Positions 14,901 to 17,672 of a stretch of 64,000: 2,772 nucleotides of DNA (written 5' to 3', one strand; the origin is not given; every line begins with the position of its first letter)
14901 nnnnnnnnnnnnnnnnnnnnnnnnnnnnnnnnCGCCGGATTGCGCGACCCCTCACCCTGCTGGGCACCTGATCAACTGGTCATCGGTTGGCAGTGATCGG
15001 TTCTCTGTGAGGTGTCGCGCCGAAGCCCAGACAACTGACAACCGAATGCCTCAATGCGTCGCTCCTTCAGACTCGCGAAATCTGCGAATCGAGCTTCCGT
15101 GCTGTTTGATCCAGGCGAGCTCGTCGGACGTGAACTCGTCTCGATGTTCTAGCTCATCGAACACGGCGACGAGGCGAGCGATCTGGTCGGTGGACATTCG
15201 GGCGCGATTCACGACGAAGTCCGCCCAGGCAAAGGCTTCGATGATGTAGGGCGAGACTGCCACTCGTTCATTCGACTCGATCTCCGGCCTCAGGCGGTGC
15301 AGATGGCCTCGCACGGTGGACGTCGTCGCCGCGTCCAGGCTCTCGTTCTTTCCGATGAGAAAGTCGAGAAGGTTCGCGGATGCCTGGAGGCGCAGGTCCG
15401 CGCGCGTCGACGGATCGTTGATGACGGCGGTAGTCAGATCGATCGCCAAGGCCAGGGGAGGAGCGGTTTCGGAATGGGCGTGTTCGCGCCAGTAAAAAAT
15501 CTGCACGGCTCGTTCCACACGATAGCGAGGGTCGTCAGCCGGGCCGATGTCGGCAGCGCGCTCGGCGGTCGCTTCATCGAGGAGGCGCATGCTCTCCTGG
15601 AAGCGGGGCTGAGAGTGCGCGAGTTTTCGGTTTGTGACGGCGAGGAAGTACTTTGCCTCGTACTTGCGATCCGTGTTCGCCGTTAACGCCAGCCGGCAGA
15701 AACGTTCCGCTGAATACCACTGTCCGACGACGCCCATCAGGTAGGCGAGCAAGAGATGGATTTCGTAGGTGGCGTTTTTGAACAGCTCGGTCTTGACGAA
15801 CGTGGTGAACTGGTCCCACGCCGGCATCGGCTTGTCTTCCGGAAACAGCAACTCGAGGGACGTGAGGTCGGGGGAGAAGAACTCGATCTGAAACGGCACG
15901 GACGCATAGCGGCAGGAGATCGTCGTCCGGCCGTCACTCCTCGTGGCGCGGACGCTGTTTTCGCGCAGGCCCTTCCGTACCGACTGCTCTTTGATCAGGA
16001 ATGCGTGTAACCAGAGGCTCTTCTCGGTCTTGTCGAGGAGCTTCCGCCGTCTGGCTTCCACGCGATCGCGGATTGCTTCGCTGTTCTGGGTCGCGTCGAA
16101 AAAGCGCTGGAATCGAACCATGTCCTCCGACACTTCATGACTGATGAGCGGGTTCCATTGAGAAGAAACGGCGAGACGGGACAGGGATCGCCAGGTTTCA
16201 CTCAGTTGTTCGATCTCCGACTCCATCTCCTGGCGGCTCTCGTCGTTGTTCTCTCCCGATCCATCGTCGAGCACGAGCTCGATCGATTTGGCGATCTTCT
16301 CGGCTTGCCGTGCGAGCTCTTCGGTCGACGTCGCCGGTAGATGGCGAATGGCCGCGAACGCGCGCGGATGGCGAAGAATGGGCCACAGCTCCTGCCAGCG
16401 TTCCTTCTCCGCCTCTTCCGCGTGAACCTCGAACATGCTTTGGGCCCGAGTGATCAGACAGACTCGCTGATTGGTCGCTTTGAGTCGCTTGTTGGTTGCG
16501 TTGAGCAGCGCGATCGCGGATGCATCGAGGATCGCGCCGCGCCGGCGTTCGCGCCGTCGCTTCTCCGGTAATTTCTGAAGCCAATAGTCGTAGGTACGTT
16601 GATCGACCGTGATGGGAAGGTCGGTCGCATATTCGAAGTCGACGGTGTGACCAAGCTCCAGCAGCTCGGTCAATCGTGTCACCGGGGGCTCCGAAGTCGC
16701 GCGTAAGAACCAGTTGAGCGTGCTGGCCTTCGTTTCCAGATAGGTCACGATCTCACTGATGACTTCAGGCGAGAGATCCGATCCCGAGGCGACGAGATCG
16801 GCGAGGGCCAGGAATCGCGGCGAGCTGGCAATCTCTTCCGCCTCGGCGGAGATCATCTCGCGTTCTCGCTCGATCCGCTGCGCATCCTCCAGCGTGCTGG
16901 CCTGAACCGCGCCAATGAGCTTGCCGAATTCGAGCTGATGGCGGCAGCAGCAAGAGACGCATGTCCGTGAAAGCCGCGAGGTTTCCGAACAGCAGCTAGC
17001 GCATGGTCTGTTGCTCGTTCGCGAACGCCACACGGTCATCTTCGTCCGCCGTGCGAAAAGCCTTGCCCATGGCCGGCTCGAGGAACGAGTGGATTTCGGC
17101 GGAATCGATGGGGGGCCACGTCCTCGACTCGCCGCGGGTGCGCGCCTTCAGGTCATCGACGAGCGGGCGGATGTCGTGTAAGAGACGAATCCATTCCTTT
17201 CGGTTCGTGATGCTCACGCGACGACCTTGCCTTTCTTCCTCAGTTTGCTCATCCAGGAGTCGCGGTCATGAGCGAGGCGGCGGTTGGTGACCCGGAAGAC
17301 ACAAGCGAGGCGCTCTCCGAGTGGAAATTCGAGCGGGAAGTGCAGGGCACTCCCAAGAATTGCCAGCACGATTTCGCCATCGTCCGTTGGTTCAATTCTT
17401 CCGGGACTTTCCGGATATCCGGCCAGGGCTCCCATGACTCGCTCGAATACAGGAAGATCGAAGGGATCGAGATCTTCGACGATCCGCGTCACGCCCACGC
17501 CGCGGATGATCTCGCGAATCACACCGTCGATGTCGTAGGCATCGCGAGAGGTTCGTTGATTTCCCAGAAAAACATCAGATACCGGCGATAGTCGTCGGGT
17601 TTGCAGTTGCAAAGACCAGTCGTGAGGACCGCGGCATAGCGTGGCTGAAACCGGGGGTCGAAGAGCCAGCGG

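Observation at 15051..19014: Five translationally coupled ORFs of unknown function in a lower-GC patch: candidate uncharacterised multi-protein system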

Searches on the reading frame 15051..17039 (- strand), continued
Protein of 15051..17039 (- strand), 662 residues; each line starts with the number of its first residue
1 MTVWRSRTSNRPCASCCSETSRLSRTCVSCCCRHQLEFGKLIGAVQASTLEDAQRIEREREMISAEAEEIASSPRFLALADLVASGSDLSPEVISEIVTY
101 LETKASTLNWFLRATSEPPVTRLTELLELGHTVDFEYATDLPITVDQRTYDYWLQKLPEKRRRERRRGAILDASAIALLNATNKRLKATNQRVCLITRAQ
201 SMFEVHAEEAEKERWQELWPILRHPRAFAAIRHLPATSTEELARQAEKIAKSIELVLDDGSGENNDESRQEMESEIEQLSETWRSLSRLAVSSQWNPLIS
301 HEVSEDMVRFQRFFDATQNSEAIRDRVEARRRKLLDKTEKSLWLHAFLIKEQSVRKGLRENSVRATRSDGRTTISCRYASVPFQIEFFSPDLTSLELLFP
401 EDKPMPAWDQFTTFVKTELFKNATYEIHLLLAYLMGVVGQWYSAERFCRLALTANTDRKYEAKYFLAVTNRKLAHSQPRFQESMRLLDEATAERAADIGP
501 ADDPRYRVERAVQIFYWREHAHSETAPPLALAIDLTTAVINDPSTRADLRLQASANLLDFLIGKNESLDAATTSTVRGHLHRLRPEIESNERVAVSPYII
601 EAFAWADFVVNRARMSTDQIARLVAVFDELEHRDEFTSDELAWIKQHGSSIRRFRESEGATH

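Call 81: find_encoding_contigs(protein=P0063, flank=10000, max_places=3)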
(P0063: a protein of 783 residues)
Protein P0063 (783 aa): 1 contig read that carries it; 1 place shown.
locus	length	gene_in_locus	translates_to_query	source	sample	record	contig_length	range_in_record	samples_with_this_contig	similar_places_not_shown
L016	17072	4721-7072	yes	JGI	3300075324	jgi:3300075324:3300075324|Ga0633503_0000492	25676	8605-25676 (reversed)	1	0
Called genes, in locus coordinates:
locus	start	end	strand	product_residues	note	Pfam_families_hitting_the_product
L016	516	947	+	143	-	-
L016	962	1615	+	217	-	-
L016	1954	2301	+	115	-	-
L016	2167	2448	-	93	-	-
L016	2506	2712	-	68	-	-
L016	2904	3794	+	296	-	-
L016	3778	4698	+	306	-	-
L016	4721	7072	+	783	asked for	-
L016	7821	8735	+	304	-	PF13542:HTH_Tnp_ISL3 (faint), PF01498:HTH_Tnp_Tc3_2 (faint), PF07592:DDE_Tnp_ISAZ013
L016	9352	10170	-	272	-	PF20815:GIY_YIG_2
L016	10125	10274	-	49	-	-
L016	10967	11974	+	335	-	-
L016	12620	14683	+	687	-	PF00082:Peptidase_S8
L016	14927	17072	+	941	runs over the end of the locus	PF00990:GGDEF, PF20972:MASE9 (weak), PF01966:HD, PF13487:HD_5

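Call 92: search_dna_similar(query=P0164, collection=plasmids, mode=protein, max_evalue=0.001, max_rows=15)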
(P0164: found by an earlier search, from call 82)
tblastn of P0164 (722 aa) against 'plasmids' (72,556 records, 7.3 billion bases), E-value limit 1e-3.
No match.

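Call 93: search_dna_similar(query=P0164, collection=phages, mode=protein, max_evalue=0.001, max_rows=10)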
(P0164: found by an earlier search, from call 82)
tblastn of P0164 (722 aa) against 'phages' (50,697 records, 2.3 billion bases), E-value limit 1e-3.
No match.

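Call 94: search_dna_similar(query=P0036, collection=plasmids, mode=protein, max_evalue=0.001, max_rows=15)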
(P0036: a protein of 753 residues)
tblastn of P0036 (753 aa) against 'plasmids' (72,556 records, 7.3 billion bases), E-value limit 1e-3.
No match.

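Call 95: search_dna_similar(query=P0036, collection=phages, mode=protein, max_evalue=0.001, max_rows=10)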
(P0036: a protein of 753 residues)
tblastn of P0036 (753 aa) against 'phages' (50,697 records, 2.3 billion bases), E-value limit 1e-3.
No match.

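Call 100: search_protein_families(library=padloc, max_evalue=0.001, proteins=[L009:4849-5916:-, L009:6051-9056:-, L009:11541-12767:+, L016:9352-10170:-, L016:10967-11974:+, L016:962-1615:+, L008:13589-14314:-, L008:14470-15420:+, L008:16391-17995:+, L008:7357-8469:+])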
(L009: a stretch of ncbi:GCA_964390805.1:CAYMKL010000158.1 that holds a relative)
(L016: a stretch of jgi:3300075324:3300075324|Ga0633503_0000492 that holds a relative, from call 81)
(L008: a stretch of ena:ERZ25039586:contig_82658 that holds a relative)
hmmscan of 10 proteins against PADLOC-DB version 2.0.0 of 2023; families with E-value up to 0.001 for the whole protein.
L009:4849-5916:- (355 aa): 0 families

L009:6051-9056:- (1001 aa): 0 families

L009:11541-12767:+ (408 aa): 0 families

L016:9352-10170:- (272 aa): 0 families

L016:10967-11974:+ (335 aa): 0 families

L016:962-1615:+ (217 aa): 0 families

L008:13589-14314:- (241 aa): 0 families

L008:14470-15420:+ (316 aa): 0 families

L008:16391-17995:+ (534 aa): 0 families

L008:7357-8469:+ (370 aa): 0 families

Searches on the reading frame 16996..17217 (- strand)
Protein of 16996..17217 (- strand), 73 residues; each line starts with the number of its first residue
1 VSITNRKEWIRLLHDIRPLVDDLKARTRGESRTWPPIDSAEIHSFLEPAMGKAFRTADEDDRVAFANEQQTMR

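Call 3: search_protein_families(library=pfam, proteins=[window:16996-17217:-], max_evalue=1)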
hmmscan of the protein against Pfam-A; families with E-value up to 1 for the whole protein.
window:16996-17217:- (73 aa): 0 families

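Call 4: search_protein_families(library=padloc, proteins=[window:16996-17217:-], max_evalue=1)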
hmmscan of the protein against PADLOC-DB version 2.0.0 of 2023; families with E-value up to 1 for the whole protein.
window:16996-17217:- (73 aa): 0 families

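Call 5: search_protein_families(library=ncbifam, proteins=[window:16996-17217:-], max_evalue=1)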
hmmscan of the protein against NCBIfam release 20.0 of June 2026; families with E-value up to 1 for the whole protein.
window:16996-17217:- (73 aa): 1 family
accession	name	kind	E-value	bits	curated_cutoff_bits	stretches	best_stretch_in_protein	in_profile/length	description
NF041494.1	MobH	equivalog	0.1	11.5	200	1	12-56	109-152/340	MobH family relaxase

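Call 6: search_protein_families(library=phrogs, proteins=[window:16996-17217:-], max_evalue=1)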
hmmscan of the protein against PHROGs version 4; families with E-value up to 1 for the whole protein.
window:16996-17217:- (73 aa): 0 families

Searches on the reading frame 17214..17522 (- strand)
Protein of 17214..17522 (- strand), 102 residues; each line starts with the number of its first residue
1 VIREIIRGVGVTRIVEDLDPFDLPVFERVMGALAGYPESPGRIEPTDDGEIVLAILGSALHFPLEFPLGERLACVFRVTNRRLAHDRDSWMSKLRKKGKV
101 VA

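Call 3: search_protein_families(library=pfam, proteins=[window:17214-17522:-], max_evalue=1)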
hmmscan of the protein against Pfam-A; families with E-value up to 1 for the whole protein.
window:17214-17522:- (102 aa): 0 families

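Call 4: search_protein_families(library=padloc, proteins=[window:17214-17522:-], max_evalue=1)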
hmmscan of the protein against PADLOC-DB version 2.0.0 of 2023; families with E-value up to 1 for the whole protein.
window:17214-17522:- (102 aa): 0 families

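Call 5: search_protein_families(library=ncbifam, proteins=[window:17214-17522:-], max_evalue=1)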
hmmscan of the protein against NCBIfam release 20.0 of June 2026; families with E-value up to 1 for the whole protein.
window:17214-17522:- (102 aa): 0 families

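Call 6: search_protein_families(library=phrogs, proteins=[window:17214-17522:-], max_evalue=1)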
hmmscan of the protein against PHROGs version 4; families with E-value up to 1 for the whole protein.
window:17214-17522:- (102 aa): 1 family
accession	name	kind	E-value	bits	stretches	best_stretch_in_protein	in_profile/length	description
phrog_19373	-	unknown function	0.16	13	1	61-96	36-71/91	-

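Call 82: list_cluster_members(proteins=[P0001, P0011, window:17214-17522:-, window:16996-17217:-, window:18106-19014:-, window:18106-18966:-, P0002, P0012])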
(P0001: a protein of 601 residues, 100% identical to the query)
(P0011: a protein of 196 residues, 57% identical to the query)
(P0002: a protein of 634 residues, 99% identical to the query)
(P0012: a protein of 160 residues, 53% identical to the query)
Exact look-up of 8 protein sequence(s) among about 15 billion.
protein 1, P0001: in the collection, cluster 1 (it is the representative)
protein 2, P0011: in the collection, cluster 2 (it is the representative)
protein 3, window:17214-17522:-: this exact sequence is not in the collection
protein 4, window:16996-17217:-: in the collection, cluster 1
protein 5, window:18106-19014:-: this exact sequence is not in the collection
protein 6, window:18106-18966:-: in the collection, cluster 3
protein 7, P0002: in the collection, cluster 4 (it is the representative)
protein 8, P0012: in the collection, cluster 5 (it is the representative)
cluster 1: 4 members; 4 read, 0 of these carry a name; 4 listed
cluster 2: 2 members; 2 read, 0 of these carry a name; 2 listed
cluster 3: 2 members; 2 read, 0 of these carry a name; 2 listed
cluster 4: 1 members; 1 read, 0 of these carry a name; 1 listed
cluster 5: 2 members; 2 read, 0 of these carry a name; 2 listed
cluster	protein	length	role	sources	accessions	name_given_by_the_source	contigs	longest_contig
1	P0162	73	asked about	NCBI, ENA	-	-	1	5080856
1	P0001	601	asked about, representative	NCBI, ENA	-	-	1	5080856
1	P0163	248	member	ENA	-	-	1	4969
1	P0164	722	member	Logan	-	-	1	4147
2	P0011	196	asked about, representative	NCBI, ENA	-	-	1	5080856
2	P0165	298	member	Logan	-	-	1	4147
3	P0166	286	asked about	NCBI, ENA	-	-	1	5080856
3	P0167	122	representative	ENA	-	-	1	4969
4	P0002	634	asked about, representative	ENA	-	-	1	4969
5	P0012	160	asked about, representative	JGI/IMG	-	-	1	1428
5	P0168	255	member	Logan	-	-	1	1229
